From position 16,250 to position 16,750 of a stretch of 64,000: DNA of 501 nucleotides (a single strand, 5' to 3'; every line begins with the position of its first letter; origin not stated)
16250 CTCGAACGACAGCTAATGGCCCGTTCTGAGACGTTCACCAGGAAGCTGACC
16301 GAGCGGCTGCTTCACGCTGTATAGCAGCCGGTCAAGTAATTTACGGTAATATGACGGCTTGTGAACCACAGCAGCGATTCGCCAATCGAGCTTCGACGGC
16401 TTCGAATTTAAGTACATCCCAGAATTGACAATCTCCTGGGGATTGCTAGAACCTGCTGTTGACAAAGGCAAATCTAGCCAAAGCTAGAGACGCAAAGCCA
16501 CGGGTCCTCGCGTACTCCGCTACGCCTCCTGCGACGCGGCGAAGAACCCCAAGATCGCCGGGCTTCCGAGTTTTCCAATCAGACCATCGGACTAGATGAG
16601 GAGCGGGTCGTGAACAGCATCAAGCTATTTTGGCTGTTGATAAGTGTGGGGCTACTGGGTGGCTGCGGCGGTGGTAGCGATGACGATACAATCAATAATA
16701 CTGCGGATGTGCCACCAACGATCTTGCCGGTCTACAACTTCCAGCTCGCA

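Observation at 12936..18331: Reiterated 18-nt box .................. defines four co-oriented promoter-like modules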

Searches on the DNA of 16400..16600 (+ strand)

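Call 77: search_dna_similar(query=window:16400-16600:+, collection=plasmids, mode=distant, max_rows=10)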
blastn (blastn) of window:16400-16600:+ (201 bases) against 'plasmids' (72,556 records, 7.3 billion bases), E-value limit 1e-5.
No match.
